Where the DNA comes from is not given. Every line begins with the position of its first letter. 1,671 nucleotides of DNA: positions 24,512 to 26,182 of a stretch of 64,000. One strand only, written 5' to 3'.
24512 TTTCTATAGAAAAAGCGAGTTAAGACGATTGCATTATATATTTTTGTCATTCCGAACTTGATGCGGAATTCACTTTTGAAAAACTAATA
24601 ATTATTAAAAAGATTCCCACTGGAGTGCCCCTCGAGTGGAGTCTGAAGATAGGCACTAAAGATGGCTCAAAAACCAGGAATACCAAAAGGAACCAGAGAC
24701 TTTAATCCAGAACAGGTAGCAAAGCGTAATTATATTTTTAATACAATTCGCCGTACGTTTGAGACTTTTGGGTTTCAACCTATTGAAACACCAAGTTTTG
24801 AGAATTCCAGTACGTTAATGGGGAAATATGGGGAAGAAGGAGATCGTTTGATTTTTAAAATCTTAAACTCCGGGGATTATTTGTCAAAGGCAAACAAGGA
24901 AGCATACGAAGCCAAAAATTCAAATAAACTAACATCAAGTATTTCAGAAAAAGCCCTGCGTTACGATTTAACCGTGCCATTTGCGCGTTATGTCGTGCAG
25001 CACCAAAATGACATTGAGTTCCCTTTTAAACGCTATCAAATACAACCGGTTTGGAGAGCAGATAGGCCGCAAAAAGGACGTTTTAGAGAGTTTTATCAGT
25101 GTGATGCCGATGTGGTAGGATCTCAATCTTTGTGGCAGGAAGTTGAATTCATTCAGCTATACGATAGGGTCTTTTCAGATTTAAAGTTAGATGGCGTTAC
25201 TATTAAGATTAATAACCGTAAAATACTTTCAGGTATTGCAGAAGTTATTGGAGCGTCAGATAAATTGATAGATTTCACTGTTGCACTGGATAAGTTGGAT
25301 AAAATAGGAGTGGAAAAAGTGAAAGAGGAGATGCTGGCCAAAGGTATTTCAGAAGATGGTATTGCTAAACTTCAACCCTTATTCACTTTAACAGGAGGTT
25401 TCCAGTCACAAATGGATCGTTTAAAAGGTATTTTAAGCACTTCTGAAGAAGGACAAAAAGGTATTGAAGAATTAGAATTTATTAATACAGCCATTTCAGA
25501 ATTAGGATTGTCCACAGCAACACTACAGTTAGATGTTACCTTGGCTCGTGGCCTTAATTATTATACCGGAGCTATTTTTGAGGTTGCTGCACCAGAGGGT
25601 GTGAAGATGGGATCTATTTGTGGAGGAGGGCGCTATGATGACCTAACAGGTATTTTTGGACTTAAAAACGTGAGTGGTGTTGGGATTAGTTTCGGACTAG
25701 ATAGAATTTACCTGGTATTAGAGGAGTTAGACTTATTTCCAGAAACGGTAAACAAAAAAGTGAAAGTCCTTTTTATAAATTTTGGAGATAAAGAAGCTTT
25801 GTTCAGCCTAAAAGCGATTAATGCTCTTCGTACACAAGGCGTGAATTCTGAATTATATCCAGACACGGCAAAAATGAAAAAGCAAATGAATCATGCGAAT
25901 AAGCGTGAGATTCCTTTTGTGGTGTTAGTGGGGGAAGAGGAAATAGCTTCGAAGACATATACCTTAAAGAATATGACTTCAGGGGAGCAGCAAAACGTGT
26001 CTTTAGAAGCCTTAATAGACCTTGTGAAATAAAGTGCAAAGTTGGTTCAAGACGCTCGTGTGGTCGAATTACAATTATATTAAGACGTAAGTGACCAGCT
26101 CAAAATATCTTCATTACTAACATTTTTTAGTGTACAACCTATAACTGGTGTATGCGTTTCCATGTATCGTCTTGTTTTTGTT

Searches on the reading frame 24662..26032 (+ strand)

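Call 45: search_protein_families(library=pfam, proteins=[window:24662-26032:+], max_evalue=0.0001)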
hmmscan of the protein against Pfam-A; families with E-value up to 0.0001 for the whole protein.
window:24662-26032:+ (456 aa): 2 families
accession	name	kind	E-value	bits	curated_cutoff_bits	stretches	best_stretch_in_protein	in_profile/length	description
PF13393.11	tRNA-synt_His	-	3.4e-40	138.6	25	2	98-349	66-308/308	Histidyl-tRNA synthetase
PF03129.25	HGTP_anticodon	-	4.6e-16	59.2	21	1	381-456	17-92/94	Anticodon binding domain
